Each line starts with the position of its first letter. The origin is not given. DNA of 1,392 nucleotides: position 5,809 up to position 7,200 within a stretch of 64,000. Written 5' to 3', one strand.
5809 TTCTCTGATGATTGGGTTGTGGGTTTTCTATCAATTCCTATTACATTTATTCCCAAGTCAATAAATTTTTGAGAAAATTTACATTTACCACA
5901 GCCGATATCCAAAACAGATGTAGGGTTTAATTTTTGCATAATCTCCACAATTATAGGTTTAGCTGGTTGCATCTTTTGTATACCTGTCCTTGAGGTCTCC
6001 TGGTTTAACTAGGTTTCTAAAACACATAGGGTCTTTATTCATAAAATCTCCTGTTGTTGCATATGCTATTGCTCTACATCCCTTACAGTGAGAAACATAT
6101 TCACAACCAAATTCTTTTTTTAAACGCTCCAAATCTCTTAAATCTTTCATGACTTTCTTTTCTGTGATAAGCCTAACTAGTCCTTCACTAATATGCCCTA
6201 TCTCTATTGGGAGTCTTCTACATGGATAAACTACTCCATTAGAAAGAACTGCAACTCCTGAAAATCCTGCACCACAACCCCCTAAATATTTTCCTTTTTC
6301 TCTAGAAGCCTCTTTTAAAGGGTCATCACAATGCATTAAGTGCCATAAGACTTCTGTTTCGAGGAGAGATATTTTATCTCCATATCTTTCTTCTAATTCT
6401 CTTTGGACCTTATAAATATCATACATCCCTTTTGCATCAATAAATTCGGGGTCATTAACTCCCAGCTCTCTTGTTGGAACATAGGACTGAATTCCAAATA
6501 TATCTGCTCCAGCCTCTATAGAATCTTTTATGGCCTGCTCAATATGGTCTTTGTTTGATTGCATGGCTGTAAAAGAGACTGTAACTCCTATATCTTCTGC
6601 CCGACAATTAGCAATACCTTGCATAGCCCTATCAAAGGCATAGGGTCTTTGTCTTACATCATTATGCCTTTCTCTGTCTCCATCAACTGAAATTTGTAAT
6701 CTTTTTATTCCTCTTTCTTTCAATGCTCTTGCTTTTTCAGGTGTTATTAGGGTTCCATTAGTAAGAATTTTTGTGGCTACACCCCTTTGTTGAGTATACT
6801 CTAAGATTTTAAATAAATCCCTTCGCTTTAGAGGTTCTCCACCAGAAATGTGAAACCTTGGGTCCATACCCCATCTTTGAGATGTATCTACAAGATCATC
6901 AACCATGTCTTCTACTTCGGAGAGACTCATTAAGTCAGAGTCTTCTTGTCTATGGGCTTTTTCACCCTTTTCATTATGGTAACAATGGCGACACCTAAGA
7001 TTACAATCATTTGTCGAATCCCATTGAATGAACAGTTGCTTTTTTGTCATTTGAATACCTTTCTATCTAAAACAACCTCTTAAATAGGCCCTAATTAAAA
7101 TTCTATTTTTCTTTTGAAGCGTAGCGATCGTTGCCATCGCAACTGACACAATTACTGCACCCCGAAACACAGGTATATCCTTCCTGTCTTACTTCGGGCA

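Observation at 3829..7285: RiPP-like operon: Cys-rich precursor, radical-SAM/SPASM maturase, methyltransferase, APH-type kinase and DUF3419-like gene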

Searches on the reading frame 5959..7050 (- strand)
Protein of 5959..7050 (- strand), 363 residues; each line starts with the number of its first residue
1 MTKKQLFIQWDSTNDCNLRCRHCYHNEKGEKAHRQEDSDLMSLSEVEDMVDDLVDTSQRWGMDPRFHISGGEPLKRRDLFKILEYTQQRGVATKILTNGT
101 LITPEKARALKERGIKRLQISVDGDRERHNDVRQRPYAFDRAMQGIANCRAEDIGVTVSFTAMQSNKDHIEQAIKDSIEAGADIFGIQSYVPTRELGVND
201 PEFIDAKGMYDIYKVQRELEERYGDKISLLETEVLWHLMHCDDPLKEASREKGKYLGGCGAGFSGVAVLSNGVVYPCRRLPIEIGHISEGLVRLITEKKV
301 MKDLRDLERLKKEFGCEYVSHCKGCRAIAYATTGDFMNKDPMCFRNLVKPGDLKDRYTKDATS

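Call 3: search_protein_families(library=pfam, proteins=[window:5959-7050:-], max_evalue=0.1)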
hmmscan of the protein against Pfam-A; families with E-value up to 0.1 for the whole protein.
window:5959-7050:- (363 aa): 4 families
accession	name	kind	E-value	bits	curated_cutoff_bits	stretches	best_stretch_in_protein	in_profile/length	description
PF04055.27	Radical_SAM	-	3.8e-26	92.7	29.5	1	13-175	4-164/166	Radical SAM superfamily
PF13353.11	Fer4_12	-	2.6e-07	31.4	22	1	14-132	13-123/137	4Fe-4S single cluster domain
PF13186.11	SPASM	-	1.1e-05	26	21.5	1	259-325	1-66/67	Iron-sulfur cluster-binding domain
PF14450.12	FtsA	-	0.039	14.8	31.8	0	260-322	6-63/127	Cell division protein FtsA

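Call 4: search_protein_families(library=ncbifam, proteins=[window:5959-7050:-], max_evalue=0.1)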
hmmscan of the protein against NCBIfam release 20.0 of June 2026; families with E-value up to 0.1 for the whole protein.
window:5959-7050:- (363 aa): 85 families (the best 25 are shown)
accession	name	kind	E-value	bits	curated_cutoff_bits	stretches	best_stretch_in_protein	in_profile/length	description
TIGR04340.1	rSAM_ACGX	hypoth_equivalog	1.5e-54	185.5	400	1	8-346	5-340/341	radical SAM/SPASM domain protein, ACGX system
TIGR04545.1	rSAM_ahbD_hemeb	equivalog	2.2e-54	185.2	500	1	8-344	2-336/339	heme b synthase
TIGR04055.1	rSAM_NirJ2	equivalog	1.1e-50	173.1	500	1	8-344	2-323/326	putative heme d1 biosynthesis radical SAM protein NirJ2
TIGR04053.2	TIGR04053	equivalog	1.3e-43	149.7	395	2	3-194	5-190/366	TIGR04053 family radical SAM/SPASM domain-containing protein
TIGR04054.1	rSAM_NirJ1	equivalog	3e-40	138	650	2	8-174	38-194/387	putative heme d1 biosynthesis radical SAM protein NirJ1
TIGR04347.1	pseudo_SAM_Halo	equivalog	6.4e-38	131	525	1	3-186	35-208/390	TIGR04347 family pseudo-SAM/SPASM protein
TIGR04546.1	rSAM_ahbC_deAc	equivalog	1.4e-37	129.4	650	1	4-172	37-195/390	12,18-didecarboxysiroheme deacetylase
TIGR04051.1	rSAM_NirJ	equivalog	2.5e-33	115.5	515.45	2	8-183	4-169/354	heme d1 biosynthesis radical SAM protein NirJ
TIGR04250.1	SCM_rSAM_ScmE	equivalog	2.2e-31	109.1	400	1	10-349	7-352/358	SynChlorMet cassette radical SAM/SPASM protein ScmE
TIGR04082.1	rSAM_for_selen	equivalog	4.5e-30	104.9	350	1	7-344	200-516/516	thio(seleno)oxazole modification radical SAM maturase SbtM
TIGR04303.1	GeoRSP_rSAM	equivalog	2.9e-28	99.4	400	1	4-344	3-325/325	GeoRSP system radical SAM/SPASM protein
NF050035.1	rSAM_WgK_link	exception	1.1e-25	90.4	650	1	6-345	9-363/367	radical SAM/SPASM peptide maturase WgkB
TIGR03962.1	mycofact_rSAM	equivalog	4.6e-24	85.2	265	1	7-345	13-333/339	mycofactocin radical SAM maturase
NF047865.1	rSAM_PapB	equivalog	5.9e-24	84.9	340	1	13-337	10-328/330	PapB family radical SAM/SPASM ranthipeptide maturase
TIGR04133.1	rSAM_w_lipo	hypoth_equivalog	6.8e-24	84.4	425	1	8-325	26-330/350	TIGR04133 family radical SAM/SPASM protein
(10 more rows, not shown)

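Call 6: find_homologous_proteins(query=window:5959-7050:-)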
Query window:5959-7050:- (363 aa): 2580 proteins with E <= 0.001 among 4875 candidates; the best 120 are listed.
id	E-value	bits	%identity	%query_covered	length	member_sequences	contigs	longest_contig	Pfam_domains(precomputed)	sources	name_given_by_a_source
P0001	2.4e-248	841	100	100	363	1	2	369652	PF13186.12,PF04055.28,PF13353.12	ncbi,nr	ncbi:MAG: radical SAM protein [archaeon]|nr:radical SAM protein [archaeon] MCR4323399.1 radical SAM 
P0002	1.4e-193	661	77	100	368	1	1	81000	PF13186.12,PF04055.28,PF13353.12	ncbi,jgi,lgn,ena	ncbi:MAG: radical SAM protein [Candidatus Pacearchaeota archaeon]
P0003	5.7e-192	656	76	100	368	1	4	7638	PF13186.12,PF04055.28,PF13353.12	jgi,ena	-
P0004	6.4e-192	655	76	100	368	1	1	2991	PF13186.12,PF04055.28,PF13353.12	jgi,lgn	-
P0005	1.1e-190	651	76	100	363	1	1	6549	PF13186.12,PF04055.28,PF13353.12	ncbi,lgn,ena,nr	ncbi:radical SAM protein [Candidatus Pacearchaeota archaeon]|nr:radical SAM protein [Candidatus Pace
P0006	1.4e-190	651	75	100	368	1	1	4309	PF04055.28,PF13353.12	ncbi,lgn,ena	-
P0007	3.0e-190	650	74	100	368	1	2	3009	PF13186.12,PF04055.28,PF13353.12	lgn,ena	-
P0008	1.4e-189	648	75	99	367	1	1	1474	PF13186.12,PF04055.28,PF13353.12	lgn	-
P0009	3.9e-189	646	75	100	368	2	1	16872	PF13186.12,PF04055.28,PF13353.12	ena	-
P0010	4.2e-188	643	74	100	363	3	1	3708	PF13186.12,PF04055.28,PF13353.12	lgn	-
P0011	1.3e-187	641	74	100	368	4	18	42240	PF13186.12,PF04055.28,PF13353.12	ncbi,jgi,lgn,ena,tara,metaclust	jgi:MoaA/NifB/PqqE/SkfB family radical SAM enzyme|tara:strand:- start:2243 stop:3349 length:1107 sta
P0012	3.5e-186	637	75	100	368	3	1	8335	PF13186.12,PF04055.28,PF13353.12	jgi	-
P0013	7.1e-186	636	73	100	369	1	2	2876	PF13186.12,PF04055.28,PF13353.12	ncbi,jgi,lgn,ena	-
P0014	1.9e-185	634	74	99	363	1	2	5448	PF13186.12,PF04055.28,PF13353.12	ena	-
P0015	3.0e-185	633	73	100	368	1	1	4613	PF13186.12,PF04055.28,PF13353.12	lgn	-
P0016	7.2e-184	629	75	100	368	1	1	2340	PF13186.12,PF04055.28,PF13353.12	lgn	-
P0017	2.8e-183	627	72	100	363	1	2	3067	PF13186.12,PF04055.28,PF13353.12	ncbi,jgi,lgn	-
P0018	6.3e-183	626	73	100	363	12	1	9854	PF13186.12,PF04055.28,PF13353.12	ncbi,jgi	-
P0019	2.1e-182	624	73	98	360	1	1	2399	PF13186.12,PF04055.28,PF13353.12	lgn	-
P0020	1.5e-179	615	70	100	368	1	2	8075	PF13186.12,PF04055.28,PF13353.12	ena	-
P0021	3.4e-179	614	71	100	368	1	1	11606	PF13186.12,PF04055.28,PF13353.12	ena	-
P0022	5.7e-179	613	71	99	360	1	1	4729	PF13186.12,PF04055.28,PF13353.12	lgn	-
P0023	1.2e-178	612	70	99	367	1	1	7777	PF13186.12,PF04055.28,PF13353.12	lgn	-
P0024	2.5e-178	611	72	100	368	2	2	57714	PF13186.12,PF04055.28,PF13353.12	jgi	-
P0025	1.2e-177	608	71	98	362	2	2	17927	PF13186.12,PF04055.28,PF13353.12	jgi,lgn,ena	-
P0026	1.1e-176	605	71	99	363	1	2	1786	PF13186.12,PF04055.28,PF13353.12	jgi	-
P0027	8.5e-176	602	70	99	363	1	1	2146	PF13186.12,PF04055.28,PF13353.12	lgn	-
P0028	2.3e-172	591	70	100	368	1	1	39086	PF13186.12,PF04055.28,PF13353.12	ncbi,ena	-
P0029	3.6e-171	587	68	100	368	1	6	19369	PF13186.12,PF04055.28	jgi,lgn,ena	-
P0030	3.1e-161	554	75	87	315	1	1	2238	PF13186.12,PF04055.28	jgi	jgi:radical SAM protein with 4Fe4S-binding SPASM domain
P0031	3.4e-156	538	65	98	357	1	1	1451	PF13186.12,PF04055.28,PF13353.12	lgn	-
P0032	5.5e-156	537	65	98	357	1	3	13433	PF13186.12,PF04055.28,PF13353.12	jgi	jgi:AdoMet-dependent heme synthase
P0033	9.1e-153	527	72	89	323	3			PF13186.12,PF04055.28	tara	tara:strand:- start:2177 stop:3148 length:972 start_codon:yes stop_codon:yes gene_type:complete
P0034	6.0e-151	521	64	98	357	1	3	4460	PF13186.12,PF04055.28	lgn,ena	-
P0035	8.9e-141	487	58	98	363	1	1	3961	PF13186.12,PF04055.28,PF13353.12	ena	-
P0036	2.9e-138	479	56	99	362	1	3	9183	PF13186.12,PF04055.28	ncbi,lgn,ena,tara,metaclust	tara:strand:- start:1200 stop:2288 length:1089 start_codon:yes stop_codon:yes gene_type:complete|met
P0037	3.0e-138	479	57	98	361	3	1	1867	PF13186.12,PF04055.28,PF13353.12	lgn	-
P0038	8.7e-138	477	57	99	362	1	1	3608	PF13186.12,PF04055.28,PF13353.12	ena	-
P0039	5.6e-137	475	56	99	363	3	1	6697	PF13186.12,PF04055.28,PF13353.12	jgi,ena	-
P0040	1.4e-136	473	56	98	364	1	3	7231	PF13186.12,PF04055.28,PF13353.12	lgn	-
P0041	2.0e-136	473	55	98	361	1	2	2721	PF13186.12,PF04055.28,PF13353.12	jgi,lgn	-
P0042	2.9e-136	472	57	99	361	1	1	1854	PF13186.12,PF04055.28,PF13353.12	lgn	-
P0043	5.5e-136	471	55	99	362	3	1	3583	PF13186.12,PF04055.28,PF13353.12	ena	-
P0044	3.9e-135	469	55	98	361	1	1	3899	PF13186.12,PF04055.28,PF13353.12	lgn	-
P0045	1.3e-133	464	55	98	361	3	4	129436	PF13186.12,PF04055.28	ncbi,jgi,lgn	-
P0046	1.2e-131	457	77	69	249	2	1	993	PF13186.12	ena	-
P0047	3.5e-131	456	55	98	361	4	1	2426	PF13186.12,PF04055.28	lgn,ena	-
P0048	6.9e-131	455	54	98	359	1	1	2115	PF13186.12,PF04055.28,PF13353.12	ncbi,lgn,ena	-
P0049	9.9e-131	454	56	96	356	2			PF13186.12,PF04055.28,PF13353.12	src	-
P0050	3.1e-130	452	53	99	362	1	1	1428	PF13186.12,PF04055.28,PF13353.12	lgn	-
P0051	6.4e-130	451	56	99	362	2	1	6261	PF13186.12,PF04055.28,PF13353.12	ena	-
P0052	1.9e-129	450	55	96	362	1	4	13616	PF13186.12,PF04055.28,PF13353.12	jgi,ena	-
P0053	2.2e-129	450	57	95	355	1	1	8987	PF13186.12,PF04055.28,PF13353.12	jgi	jgi:MoaA/NifB/PqqE/SkfB family radical SAM enzyme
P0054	2.9e-129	449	57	95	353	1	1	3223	PF13186.12,PF04055.28,PF13353.12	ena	-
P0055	3.5e-129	449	53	99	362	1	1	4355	PF13186.12,PF04055.28,PF13353.12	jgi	-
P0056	2.6e-128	446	77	68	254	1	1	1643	PF13186.12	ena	-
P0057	4.1e-128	446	56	99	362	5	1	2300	PF13186.12,PF04055.28,PF13353.12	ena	-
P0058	1.9e-127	443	56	95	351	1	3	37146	PF13186.12,PF04055.28,PF13353.12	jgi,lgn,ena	-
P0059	9.0e-127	441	55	96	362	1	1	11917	PF13186.12,PF04055.28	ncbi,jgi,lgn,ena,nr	ncbi:MAG: radical SAM protein [Nanoarchaeota archaeon]|nr:radical SAM protein [Nanoarchaeota archaeo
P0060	2.1e-126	440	55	98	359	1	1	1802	PF13186.12,PF04055.28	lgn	-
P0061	3.4e-126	439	54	97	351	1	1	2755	PF13186.12,PF04055.28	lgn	-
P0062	3.8e-126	439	55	96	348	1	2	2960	PF13186.12,PF04055.28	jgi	jgi:AdoMet-dependent heme synthase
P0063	5.5e-126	439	54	95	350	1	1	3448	PF13186.12,PF04055.28,PF13353.12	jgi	-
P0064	6.3e-122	425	52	96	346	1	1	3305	PF13186.12,PF04055.28,PF13353.12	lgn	-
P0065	2.8e-121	423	51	96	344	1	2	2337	PF13186.12,PF04055.28,PF13353.12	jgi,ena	-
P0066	5.9e-121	422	52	96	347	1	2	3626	PF13186.12,PF04055.28,PF13353.12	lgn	-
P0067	7.7e-121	422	52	96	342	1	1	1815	PF13186.12,PF04055.28,PF13353.12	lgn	-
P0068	3.0e-120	420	52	96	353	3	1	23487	PF13186.12,PF04055.28,PF13353.12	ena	-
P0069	8.6e-120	418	52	96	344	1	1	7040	PF13186.12,PF04055.28,PF13353.12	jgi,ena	-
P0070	6.2e-119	415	58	85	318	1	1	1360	PF13186.12,PF04055.28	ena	-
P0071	2.5e-118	413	50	96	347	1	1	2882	PF13186.12,PF04055.28,PF13353.12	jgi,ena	-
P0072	3.1e-118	413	52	96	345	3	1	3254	PF13186.12,PF04055.28,PF13353.12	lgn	-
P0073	2.4e-117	410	50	96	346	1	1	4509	PF13186.12,PF04055.28,PF13353.12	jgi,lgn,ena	-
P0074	6.6e-117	409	52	95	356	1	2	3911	PF13186.12,PF04055.28,PF13353.12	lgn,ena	-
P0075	6.7e-117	409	51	95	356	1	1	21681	PF13186.12,PF04055.28,PF13353.12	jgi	-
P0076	2.0e-116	407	52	96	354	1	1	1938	PF13186.12,PF04055.28,PF13353.12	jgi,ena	-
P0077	2.1e-116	407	50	96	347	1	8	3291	PF13186.12,PF04055.28,PF13353.12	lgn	-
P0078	2.6e-116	407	50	97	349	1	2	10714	PF13186.12,PF04055.28,PF13353.12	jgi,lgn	-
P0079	2.9e-116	407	51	95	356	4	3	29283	PF13186.12,PF04055.28,PF13353.12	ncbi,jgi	-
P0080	3.5e-116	406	50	96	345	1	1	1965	PF13186.12,PF04055.28,PF13353.12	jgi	jgi:AdoMet-dependent heme synthase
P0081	1.8e-115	404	51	95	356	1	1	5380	PF13186.12,PF04055.28,PF13353.12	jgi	-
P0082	2.2e-115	404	50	96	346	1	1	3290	PF13186.12,PF04055.28,PF13353.12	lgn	-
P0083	3.6e-115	403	51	96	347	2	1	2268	PF13186.12,PF04055.28,PF13353.12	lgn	-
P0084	5.5e-115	402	50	96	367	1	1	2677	PF13186.12,PF04055.28,PF13353.12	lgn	-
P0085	1.6e-114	401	78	61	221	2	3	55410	PF13186.12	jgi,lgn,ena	-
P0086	5.2e-114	399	54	88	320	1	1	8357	PF13186.12,PF04055.28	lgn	-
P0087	5.5e-114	399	57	85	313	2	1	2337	PF13186.12,PF04055.28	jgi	-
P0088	7.1e-114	399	54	88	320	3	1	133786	PF13186.12,PF04055.28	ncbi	-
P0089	8.6e-114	398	49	96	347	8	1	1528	PF13186.12,PF04055.28,PF13353.12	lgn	-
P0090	3.2e-113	397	49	95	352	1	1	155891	PF13186.12,PF04055.28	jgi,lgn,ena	-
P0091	6.3e-113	396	49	96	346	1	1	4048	PF13186.12,PF04055.28,PF13353.12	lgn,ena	-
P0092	7.1e-113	395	51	95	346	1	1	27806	PF13186.12,PF04055.28,PF13353.12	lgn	-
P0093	2.3e-112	394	50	97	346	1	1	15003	PF13186.12,PF04055.28,PF13353.12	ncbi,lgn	-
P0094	3.6e-112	393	48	96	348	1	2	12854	PF13186.12,PF04055.28,PF13353.12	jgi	jgi:AdoMet-dependent heme synthase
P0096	4.4e-112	393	48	97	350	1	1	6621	PF13186.12,PF04055.28,PF13353.12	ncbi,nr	ncbi:radical SAM protein [Candidatus Pacearchaeota archaeon]|nr:radical SAM protein [Candidatus Pace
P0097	5.3e-112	393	52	97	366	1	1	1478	PF13186.12,PF04055.28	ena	-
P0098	1.1e-111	392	48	97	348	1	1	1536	PF13186.12,PF04055.28,PF13353.12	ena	-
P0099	1.1e-111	391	48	96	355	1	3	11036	PF13186.12,PF04055.28,PF13353.12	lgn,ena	-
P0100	1.2e-111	391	52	96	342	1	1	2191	PF13186.12,PF04055.28,PF13353.12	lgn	-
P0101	2.7e-111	390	53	87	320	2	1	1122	PF13186.12,PF04055.28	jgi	-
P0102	1.0e-110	388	48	95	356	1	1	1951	PF13186.12,PF04055.28,PF13353.12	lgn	-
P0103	2.6e-110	387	48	95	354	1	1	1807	PF13186.12,PF04055.28,PF13353.12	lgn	-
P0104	2.8e-110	387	49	95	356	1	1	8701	PF13186.12,PF04055.28,PF13353.12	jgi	-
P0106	3.9e-110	386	52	88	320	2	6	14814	PF13186.12,PF04055.28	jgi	jgi:radical SAM protein with 4Fe4S-binding SPASM domain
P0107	3.2e-109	383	49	95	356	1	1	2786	PF13186.12,PF04055.28,PF13353.12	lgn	-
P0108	6.8e-109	382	47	96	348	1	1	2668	PF13186.12,PF04055.28,PF13353.12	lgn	-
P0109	3.2e-108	380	53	86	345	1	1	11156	PF13186.12,PF04055.28,PF13353.12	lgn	-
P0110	8.8e-108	379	52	94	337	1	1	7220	PF13186.12,PF04055.28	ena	-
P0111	1.2e-106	375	53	87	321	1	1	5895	PF13186.12,PF04055.28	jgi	jgi:radical SAM protein with 4Fe4S-binding SPASM domain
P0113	4.4e-106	373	51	85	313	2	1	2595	PF13186.12,PF04055.28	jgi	jgi:radical SAM protein with 4Fe4S-binding SPASM domain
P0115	9.1e-105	369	49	95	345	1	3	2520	PF13186.12,PF04055.28,PF13353.12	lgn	-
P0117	7.9e-104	366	49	96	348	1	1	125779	PF13186.12,PF04055.28,PF13353.12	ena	-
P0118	1.1e-103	365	51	85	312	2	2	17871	PF13186.12,PF04055.28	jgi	jgi:radical SAM protein with 4Fe4S-binding SPASM domain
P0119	1.6e-102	361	48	95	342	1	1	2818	PF13186.12,PF04055.28,PF13353.12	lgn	-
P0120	1.7e-102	361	49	94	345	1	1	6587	PF13186.12,PF04055.28,PF13353.12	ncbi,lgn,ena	-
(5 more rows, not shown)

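Call 8: find_related_loci(query=A1, collection=genome_contigs, flank=6000)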
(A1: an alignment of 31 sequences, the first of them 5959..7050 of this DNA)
Query A1 (363 aa) in genome_contigs; peptide patterns used: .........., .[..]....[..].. (x = any residue, [..] = any of these).
599 stretches matched a pattern (row limit reached: there are more); 573 encode a relative of the query (tblastn E <= 1e-3); the best 80 are kept; 80 distinct loci.
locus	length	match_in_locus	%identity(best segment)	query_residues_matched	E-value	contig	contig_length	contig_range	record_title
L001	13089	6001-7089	75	1-363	0e+0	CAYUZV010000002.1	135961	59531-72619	MAG TPA_asm: Candidatus Woesearchaeota archaeon isolate SRP141376_co1_307 genome assembly, contig: NODE_269_length_13596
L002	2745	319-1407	73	1-363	0e+0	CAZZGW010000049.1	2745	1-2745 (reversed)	MAG TPA_asm: Candidatus Woesearchaeota archaeon isolate SRP191223_co1_100 genome assembly, contig: NODE_63251_length_274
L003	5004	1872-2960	72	1-363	0e+0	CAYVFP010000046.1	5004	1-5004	MAG TPA_asm: Candidatus Woesearchaeota archaeon isolate SRP252850_co1_307 genome assembly, contig: NODE_31097_length_500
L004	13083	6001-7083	72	1-361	0e+0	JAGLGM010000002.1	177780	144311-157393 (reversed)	MAG: Candidatus Pacearchaeota archaeon isolate RS_10_33 ROV157_10.bin.33.fa_2, whole genome shotgun sequence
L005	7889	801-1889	73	1-363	0e+0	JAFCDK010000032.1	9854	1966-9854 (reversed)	Candidatus Pacearchaeota archaeon isolate Meg19_1012_Bin_451 Meg19_1012_Bin_451_scaffold_49422, whole genome shotgun seq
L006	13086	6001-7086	70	1-362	7e-179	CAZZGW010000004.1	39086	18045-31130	MAG TPA_asm: Candidatus Woesearchaeota archaeon isolate SRP191223_co1_100 genome assembly, contig: NODE_713_length_39086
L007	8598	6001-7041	63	1-348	3e-157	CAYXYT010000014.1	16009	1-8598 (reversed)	MAG TPA_asm: Candidatus Woesearchaeota archaeon isolate SRP167671_co1_37 genome assembly, contig: NODE_4273_length_16009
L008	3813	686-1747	62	1-355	3e-162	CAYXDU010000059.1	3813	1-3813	MAG TPA_asm: Candidatus Woesearchaeota archaeon isolate binchicken_co211_210 genome assembly, contig: NODE_21919_length_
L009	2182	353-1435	56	1-359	2e-151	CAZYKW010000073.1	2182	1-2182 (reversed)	MAG TPA_asm: Candidatus Woesearchaeota archaeon isolate binchicken_co334_135 genome assembly, contig: NODE_120396_length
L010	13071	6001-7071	55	1-356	1e-139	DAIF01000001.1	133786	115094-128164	MAG TPA_asm: Candidatus Pacearchaeota archaeon UBA73 UBA73_contig_12262, whole genome shotgun sequence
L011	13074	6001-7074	55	4-359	3e-139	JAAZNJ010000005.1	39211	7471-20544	MAG: Candidatus Woesearchaeota archaeon isolate AS27yjCOA_155 7955_AS27, whole genome shotgun sequence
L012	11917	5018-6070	55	1-349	2e-132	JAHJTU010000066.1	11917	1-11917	MAG: Nanoarchaeota archaeon isolate OS_PC_MetaG.mb.68 OS_PC_MetaG.mb.68_k141_494469, whole genome shotgun sequence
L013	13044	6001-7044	51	1-349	9e-126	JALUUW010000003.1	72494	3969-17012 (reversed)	MAG: Candidatus Pacearchaeota archaeon isolate 128-326_metabat1_scaf2bin.051 128-326_scaffold_115_c1, whole genome shotg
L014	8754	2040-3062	52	1-347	2e-125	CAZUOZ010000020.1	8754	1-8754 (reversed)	MAG TPA_asm: Candidatus Woesearchaeota archaeon isolate SRP192927_co10_255 genome assembly, contig: NODE_6841_length_875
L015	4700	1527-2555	49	1-349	1e-123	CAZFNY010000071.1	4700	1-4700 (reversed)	MAG TPA_asm: Candidatus Woesearchaeota archaeon isolate binchicken_co387_150 genome assembly, contig: NODE_26659_length_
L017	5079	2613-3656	48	1-349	1e-122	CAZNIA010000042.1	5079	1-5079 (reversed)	MAG TPA_asm: Candidatus Woesearchaeota archaeon isolate SRP192927_co4_126 genome assembly, contig: NODE_46853_length_507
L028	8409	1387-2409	41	1-349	5e-86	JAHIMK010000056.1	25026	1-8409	MAG: Nanoarchaeota archaeon isolate KR13_N2.mb.68 KR13_N2.mb.68_k141_284343, whole genome shotgun sequence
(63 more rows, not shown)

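Call 9: find_related_loci(query=A1, collection=metagenome_contigs, flank=6000)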
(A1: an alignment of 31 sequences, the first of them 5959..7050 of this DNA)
Query A1 (363 aa) in metagenome_contigs; peptide patterns used: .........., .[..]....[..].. (x = any residue, [..] = any of these).
600 stretches matched a pattern (row limit reached: there are more); 534 encode a relative of the query (tblastn E <= 1e-3); the best 80 are kept; 80 distinct loci.
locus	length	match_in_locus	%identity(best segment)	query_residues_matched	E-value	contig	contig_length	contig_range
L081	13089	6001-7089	77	1-363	0e+0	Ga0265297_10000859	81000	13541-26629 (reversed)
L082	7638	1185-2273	76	1-363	0e+0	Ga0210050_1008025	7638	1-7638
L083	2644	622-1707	75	1-362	0e+0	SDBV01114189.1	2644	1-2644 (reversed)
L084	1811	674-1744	74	1-357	0e+0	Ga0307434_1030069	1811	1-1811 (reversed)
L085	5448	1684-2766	74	1-361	0e+0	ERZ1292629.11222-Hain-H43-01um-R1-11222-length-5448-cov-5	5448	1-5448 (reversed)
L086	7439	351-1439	74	1-363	0e+0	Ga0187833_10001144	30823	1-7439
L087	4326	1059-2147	71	1-363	0e+0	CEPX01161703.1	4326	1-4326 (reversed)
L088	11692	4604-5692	68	1-363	5e-178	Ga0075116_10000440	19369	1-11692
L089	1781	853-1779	73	1-309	1e-176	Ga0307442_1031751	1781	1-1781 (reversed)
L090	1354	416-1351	72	1-312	3e-173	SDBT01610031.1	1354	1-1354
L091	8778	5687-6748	62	1-355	6e-157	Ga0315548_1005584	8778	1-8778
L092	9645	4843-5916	60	4-359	9e-151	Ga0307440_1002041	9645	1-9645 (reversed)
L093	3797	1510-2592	56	1-359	2e-147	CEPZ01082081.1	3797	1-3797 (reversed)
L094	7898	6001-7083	56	1-359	6e-142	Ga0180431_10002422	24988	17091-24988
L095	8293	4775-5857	55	1-359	1e-139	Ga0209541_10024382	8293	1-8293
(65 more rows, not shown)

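Call 27: search_solved_structures(query=window:5959-7050:-, max_evalue=0.001)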
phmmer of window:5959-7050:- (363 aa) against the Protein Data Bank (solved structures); distinct sequences matched with E-value up to 0.001: 12.
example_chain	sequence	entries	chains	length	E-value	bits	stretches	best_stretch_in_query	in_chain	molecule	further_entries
5wgg_A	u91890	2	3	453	4.2e-11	45.7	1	13-330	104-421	Radical SAM domain protein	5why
6efn_A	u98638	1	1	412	1e-10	44.4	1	12-290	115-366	Sporulation killing factor maturation protein SkfB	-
8vpo_A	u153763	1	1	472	3.2e-08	36.2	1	8-337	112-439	Radical SAM core domain-containing protein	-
7vob_C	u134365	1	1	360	4.1e-08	35.9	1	51-206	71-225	Cytosylglucuronate decarboxylase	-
7voc_C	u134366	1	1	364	4.3e-08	35.8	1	51-206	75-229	Cytosylglucuronate decarboxylase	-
6c8v_A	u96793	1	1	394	3.3e-07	32.9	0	64-147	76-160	Coenzyme PQQ synthesis protein E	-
7tol_A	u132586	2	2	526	7.7e-06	28.4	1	8-152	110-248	glycerol dibiphytanyl glycerol tetraether - macrocyclic archaeol synthase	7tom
4k37_A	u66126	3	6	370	1.1e-05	27.8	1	12-134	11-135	Anaerobic sulfatase-maturating enzyme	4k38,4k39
1tv7_A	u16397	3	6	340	1.2e-05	27.8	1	12-135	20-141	Molybdenum cofactor biosynthesis protein A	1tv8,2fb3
2fb2_A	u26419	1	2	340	1.2e-05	27.8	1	12-135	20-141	Molybdenum cofactor biosynthesis protein A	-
4k36_A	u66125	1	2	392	1.4e-05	27.5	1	12-134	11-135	Anaerobic sulfatase-maturating enzyme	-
8wm2_A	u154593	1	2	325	0.00013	24.4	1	3-123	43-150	Fe-S radical SAM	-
